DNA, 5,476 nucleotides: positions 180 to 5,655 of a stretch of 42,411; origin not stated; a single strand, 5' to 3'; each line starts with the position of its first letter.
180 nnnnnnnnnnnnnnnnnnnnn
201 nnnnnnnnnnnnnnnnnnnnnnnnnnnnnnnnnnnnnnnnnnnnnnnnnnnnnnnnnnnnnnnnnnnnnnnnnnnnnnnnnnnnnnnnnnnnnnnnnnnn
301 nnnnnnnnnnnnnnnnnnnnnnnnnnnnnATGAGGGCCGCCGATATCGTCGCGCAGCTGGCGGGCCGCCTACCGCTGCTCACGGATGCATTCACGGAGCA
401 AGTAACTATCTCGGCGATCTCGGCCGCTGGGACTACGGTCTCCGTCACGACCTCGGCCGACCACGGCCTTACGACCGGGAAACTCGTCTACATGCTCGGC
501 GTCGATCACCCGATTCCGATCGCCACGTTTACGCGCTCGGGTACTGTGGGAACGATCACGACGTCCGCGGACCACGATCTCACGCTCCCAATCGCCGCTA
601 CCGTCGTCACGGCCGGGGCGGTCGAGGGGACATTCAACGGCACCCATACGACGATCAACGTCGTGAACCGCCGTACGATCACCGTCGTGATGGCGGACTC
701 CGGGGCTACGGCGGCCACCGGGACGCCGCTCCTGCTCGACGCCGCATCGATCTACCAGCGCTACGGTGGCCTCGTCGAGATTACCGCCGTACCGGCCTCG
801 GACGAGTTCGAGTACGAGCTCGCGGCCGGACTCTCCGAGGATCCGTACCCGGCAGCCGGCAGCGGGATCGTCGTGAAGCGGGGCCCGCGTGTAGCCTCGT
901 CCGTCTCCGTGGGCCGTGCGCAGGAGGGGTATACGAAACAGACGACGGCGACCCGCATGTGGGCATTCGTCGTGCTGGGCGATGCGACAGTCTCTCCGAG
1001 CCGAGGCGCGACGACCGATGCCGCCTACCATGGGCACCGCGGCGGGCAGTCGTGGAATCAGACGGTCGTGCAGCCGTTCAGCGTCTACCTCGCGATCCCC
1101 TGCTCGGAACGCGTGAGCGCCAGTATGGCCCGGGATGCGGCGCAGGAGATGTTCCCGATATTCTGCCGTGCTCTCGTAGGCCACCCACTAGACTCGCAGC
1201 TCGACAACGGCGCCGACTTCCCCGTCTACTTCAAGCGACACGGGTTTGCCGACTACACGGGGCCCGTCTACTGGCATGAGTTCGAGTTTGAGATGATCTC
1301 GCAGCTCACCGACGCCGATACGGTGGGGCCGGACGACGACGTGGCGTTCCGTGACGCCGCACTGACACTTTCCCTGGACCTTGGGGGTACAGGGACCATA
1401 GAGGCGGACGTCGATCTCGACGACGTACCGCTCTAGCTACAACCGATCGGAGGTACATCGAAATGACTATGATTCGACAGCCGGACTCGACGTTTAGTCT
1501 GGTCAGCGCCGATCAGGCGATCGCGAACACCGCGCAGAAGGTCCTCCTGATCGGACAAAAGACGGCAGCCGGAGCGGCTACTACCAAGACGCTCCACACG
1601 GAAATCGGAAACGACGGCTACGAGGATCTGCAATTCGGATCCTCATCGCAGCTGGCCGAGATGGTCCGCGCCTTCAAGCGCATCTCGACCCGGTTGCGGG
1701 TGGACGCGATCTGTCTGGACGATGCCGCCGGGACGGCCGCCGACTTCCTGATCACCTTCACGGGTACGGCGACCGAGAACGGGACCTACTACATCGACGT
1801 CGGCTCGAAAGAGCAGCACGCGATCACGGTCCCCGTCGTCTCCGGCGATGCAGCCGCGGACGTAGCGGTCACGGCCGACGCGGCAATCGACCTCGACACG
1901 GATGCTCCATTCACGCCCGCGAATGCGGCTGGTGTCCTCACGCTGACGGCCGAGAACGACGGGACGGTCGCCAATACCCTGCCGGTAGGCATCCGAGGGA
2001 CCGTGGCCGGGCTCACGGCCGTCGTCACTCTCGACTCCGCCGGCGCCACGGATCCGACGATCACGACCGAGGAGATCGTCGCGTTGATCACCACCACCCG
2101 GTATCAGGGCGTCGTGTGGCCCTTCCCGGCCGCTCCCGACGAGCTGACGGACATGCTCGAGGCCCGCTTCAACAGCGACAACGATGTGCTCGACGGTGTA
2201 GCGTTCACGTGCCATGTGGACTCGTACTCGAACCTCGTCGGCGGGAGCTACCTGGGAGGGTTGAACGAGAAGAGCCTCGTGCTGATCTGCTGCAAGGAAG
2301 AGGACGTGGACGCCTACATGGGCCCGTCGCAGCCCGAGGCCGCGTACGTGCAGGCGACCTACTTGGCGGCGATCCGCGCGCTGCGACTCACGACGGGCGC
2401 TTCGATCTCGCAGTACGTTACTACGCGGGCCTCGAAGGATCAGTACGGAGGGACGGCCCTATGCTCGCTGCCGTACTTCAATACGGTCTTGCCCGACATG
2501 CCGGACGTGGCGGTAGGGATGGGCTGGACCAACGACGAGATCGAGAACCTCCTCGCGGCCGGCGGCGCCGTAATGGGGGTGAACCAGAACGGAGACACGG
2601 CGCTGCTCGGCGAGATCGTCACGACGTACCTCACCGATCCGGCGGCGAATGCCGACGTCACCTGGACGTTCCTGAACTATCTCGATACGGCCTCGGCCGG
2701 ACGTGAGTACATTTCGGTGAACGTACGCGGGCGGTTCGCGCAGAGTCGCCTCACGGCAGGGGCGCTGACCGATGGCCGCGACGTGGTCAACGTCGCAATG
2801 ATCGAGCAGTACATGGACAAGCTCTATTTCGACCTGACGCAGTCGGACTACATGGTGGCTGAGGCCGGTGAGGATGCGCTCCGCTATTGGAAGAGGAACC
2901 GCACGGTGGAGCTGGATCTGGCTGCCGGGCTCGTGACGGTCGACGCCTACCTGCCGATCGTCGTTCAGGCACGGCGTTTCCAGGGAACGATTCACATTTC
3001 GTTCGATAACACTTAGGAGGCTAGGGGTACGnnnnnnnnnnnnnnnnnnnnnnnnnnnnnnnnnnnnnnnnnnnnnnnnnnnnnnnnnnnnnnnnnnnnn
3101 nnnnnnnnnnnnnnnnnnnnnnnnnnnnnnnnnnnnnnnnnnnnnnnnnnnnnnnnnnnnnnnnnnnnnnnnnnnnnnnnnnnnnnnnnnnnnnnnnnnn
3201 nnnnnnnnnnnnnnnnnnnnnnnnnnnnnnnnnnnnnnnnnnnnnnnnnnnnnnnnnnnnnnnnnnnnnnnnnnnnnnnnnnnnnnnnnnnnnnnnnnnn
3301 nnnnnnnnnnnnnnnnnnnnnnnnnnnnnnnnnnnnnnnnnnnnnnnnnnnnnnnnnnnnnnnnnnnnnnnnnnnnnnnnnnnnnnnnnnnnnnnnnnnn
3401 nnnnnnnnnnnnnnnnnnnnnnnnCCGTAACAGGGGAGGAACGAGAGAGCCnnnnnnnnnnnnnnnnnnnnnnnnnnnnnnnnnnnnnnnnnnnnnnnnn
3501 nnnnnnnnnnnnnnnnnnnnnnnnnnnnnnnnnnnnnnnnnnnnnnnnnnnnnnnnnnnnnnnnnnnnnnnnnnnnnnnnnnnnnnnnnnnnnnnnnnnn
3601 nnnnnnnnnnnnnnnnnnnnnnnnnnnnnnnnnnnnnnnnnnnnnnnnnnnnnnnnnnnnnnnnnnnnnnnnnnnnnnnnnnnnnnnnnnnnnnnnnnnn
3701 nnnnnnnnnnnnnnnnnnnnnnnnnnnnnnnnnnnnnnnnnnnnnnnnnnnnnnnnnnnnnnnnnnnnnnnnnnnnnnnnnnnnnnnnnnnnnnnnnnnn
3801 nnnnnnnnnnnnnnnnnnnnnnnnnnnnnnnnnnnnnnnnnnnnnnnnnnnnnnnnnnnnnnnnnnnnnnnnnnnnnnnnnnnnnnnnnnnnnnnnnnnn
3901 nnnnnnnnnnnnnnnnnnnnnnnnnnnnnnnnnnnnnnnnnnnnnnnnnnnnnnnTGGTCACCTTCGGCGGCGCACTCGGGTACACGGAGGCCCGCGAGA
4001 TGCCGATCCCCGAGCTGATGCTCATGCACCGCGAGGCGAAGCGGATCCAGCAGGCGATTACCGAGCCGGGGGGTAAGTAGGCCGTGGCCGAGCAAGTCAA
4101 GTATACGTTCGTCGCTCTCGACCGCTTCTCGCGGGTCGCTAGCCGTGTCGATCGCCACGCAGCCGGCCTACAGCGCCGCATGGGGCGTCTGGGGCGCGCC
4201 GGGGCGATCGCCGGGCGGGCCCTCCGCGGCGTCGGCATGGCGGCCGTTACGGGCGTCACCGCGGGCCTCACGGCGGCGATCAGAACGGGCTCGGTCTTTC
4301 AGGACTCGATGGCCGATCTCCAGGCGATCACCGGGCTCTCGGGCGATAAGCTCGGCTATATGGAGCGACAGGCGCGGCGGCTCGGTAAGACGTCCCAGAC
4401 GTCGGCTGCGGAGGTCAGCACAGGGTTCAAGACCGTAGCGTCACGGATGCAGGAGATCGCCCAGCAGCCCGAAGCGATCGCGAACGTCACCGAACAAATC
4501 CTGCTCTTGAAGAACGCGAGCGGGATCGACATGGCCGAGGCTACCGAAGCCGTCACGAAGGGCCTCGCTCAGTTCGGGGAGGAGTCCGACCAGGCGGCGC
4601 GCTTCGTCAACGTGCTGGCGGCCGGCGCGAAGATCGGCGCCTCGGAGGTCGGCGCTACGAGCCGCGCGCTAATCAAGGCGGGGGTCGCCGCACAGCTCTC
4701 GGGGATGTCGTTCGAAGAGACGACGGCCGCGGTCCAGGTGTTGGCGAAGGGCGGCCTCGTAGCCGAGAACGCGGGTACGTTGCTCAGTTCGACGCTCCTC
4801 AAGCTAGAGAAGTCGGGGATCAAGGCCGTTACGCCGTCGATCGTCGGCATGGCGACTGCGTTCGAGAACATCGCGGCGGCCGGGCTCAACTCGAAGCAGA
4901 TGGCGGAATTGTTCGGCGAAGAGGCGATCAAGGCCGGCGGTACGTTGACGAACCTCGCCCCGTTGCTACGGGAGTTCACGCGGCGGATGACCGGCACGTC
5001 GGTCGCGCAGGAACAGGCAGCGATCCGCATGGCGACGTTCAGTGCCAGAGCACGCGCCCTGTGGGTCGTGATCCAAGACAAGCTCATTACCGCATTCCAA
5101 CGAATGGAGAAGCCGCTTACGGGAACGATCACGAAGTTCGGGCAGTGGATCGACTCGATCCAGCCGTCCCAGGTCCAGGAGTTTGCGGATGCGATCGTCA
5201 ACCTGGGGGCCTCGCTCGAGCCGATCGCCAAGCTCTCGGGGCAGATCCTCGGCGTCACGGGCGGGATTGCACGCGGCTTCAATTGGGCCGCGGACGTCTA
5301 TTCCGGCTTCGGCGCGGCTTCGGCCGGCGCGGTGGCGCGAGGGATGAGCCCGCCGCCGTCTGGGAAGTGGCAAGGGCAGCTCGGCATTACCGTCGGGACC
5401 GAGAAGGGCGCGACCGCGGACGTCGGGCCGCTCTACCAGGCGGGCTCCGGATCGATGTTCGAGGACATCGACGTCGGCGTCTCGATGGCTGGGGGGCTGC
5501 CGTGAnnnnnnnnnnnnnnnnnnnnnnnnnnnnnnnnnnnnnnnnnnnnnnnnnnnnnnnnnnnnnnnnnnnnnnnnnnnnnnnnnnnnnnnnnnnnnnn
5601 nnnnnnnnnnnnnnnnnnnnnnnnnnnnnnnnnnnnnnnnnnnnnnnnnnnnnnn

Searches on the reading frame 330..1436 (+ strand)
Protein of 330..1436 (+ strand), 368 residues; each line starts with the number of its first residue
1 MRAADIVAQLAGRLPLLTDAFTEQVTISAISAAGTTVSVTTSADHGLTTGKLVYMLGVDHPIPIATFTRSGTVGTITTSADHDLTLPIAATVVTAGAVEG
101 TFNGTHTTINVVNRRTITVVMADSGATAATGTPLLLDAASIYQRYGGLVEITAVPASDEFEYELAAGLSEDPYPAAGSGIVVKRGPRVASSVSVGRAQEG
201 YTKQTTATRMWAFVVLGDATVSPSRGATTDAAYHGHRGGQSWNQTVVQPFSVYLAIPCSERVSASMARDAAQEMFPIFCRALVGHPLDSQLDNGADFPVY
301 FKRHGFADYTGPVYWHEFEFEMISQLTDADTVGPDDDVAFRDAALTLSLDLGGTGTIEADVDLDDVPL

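Call 72: search_protein_families(library=phrogs, proteins=[window:330-1436:+], max_evalue=0.001)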
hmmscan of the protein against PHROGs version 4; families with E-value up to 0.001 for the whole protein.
window:330-1436:+ (368 aa): 1 family
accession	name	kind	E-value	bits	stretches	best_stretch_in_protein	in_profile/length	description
phrog_9998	-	unknown function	4.5e-05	23.8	1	63-132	42-109/401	-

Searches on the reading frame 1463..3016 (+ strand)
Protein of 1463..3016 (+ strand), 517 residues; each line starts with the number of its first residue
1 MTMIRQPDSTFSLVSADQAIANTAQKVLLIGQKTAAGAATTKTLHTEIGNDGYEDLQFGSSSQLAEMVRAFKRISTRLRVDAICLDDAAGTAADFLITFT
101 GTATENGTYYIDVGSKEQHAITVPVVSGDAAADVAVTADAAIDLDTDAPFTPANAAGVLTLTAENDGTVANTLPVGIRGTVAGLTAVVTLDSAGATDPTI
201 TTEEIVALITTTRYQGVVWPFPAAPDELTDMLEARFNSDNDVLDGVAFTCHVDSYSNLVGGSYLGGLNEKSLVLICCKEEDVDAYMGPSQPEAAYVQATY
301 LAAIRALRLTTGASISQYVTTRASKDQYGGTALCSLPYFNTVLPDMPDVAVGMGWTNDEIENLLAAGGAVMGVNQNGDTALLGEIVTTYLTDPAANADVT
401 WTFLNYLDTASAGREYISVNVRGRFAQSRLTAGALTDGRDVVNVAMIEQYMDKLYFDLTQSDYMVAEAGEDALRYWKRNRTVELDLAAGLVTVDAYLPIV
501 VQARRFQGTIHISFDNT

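Call 72: search_protein_families(library=phrogs, proteins=[window:1463-3016:+], max_evalue=0.001)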
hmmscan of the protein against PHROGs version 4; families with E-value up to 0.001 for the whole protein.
window:1463-3016:+ (517 aa): 2 families
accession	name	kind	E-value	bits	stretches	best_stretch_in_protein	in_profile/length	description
phrog_165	-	tail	1.6e-48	166.4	2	16-301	26-305/493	tail sheath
phrog_5292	-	tail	2.4e-13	51.3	1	16-116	25-124/129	tail sheath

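Call 75: find_related_loci(query=window:1463-3016:+, collection=genome_contigs, flank=2000)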
Query window:1463-3016:+ (517 aa) in genome_contigs; peptide patterns used: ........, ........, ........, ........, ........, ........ (x = any residue, [..] = any of these).
49 stretches matched a pattern, but none encodes a relative of the query by tblastn (E <= 1e-3).

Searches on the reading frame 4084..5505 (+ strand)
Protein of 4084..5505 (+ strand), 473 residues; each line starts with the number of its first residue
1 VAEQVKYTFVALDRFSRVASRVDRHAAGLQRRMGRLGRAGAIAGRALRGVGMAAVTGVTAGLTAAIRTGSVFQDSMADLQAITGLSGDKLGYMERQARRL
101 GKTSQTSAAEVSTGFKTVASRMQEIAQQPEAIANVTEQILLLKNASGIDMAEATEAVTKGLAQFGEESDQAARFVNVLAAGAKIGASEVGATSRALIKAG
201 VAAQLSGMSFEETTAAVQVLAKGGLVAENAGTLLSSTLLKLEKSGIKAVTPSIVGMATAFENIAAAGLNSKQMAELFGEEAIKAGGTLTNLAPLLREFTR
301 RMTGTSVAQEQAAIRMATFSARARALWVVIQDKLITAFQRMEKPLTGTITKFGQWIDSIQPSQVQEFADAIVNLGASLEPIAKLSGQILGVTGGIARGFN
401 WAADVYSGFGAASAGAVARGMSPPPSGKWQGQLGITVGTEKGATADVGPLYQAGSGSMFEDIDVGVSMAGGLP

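Call 72: search_protein_families(library=phrogs, proteins=[window:4084-5505:+], max_evalue=0.001)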
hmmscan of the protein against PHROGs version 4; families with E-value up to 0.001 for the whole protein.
window:4084-5505:+ (473 aa): 20 families
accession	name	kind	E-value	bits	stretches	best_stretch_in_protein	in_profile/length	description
phrog_28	-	tail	4.6e-37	129.1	1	15-421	195-656/1228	tail length tape measure protein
phrog_1533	-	tail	1.9e-34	119.5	1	14-416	200-629/1688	tail length tape measure protein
phrog_991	-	tail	4.6e-33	115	1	4-408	228-655/1966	tail length tape measure protein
phrog_9696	-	tail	5.6e-33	114.8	1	17-309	19-327/1415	tail length tape measure protein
phrog_1272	-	tail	3e-29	102.5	1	36-409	230-624/1606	tail length tape measure protein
phrog_4704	-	tail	1.1e-27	98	1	32-318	178-442/625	tail length tape measure protein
phrog_5218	-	unknown function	2.2e-25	90.1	1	12-310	175-432/1599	-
phrog_167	-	tail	1.1e-19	70.8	1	18-412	237-601/1555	tail length tape measure protein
phrog_38390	-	tail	7.7e-18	65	1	28-319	18-315/1029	tail length tape measure protein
phrog_58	-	tail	8.1e-17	61.9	1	21-413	261-626/1544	tail length tape measure protein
phrog_1293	-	tail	6.2e-14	51.8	1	25-419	134-561/1424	tail length tape measure protein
phrog_5493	-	tail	6.4e-14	52.2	1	19-243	24-240/1102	tail length tape measure protein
phrog_19074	-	unknown function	2.5e-13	49.9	1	52-241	138-323/1384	-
phrog_9228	-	tail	1.1e-11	44.8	1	12-418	156-561/1425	tail length tape measure protein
phrog_28420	-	tail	8.5e-11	41.7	1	65-372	54-366/906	tail length tape measure protein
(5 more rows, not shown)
